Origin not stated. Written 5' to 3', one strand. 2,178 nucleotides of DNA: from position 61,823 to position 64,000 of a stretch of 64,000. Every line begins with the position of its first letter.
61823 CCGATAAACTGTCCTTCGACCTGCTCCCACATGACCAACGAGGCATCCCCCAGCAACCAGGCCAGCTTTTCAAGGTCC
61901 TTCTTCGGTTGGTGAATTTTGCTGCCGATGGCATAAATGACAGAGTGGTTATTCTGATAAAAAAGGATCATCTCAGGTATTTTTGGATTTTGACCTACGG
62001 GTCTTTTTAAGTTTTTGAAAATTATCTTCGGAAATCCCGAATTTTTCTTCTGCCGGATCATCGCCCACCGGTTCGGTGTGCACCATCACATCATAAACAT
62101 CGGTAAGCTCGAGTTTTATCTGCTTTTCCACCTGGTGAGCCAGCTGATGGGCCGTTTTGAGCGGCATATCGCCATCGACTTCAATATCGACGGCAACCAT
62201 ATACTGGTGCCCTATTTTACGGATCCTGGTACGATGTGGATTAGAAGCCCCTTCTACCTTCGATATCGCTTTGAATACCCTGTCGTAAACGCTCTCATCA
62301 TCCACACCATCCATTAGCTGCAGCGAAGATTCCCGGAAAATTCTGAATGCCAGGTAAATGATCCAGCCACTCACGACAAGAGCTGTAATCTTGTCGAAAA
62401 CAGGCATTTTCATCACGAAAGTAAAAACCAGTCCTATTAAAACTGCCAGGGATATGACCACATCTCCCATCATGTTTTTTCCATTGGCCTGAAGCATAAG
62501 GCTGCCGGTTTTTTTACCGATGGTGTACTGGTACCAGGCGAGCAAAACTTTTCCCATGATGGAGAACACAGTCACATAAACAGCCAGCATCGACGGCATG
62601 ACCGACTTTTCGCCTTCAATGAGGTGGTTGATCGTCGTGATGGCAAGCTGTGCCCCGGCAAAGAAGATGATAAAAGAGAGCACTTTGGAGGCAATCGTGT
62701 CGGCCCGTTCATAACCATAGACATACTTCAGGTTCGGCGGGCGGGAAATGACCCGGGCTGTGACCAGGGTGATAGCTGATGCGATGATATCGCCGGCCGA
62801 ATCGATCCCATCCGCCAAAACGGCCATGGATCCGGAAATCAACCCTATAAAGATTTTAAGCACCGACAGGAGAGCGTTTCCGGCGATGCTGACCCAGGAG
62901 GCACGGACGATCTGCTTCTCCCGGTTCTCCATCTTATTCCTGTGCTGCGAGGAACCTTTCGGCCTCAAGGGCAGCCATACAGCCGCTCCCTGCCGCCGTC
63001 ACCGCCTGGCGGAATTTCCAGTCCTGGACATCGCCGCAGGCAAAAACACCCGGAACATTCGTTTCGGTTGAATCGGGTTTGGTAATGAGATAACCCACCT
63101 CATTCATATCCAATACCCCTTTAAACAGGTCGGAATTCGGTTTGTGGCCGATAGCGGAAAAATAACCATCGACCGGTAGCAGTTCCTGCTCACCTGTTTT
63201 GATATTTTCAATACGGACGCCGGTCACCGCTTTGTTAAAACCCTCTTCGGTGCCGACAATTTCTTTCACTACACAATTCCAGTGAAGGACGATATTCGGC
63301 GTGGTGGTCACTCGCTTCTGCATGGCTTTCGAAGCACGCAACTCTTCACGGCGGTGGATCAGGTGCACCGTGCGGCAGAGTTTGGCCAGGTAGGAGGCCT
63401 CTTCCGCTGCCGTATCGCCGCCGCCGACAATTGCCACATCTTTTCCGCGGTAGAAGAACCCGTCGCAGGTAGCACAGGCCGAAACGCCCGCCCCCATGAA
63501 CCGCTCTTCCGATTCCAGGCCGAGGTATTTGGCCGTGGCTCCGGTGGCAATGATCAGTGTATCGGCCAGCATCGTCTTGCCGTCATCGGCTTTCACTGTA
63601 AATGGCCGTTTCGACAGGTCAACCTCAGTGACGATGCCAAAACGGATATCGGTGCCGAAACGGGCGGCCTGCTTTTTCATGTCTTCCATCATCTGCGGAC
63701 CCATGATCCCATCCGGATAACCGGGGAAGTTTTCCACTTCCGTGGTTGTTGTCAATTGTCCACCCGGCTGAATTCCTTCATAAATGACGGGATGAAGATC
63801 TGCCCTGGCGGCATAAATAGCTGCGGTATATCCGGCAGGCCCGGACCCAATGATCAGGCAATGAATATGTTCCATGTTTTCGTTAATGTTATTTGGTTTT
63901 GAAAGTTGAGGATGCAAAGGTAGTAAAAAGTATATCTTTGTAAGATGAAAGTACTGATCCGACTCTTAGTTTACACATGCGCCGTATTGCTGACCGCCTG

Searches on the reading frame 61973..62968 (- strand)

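Call 60: search_protein_families(library=pfam, proteins=[window:61973-62968:-])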
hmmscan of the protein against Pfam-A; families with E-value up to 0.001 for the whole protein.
window:61973-62968:- (331 aa): 2 families
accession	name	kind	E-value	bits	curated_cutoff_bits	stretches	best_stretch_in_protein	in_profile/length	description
PF01545.26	Cation_efflux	-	1.2e-40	139.8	26.6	1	25-219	2-198/198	Cation efflux family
PF16916.11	ZT_dimer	-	2e-20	73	26.7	1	225-300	3-77/78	Dimerisation domain of Zinc Transporter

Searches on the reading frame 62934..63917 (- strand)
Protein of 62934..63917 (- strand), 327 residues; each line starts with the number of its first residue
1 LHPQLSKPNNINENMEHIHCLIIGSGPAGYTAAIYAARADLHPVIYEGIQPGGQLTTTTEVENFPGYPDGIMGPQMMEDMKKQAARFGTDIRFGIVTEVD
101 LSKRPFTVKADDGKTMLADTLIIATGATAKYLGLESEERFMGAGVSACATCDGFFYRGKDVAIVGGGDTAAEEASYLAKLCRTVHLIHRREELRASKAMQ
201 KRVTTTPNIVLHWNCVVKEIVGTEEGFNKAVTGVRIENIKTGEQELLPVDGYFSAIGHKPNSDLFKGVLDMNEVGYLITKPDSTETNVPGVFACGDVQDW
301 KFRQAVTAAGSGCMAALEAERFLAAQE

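Call 73: find_encoding_contigs(protein=window:62934-63917:-, flank=10000, max_places=4)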
Protein window:62934-63917:- (327 aa): no gene with exactly this product is on record in the collection.
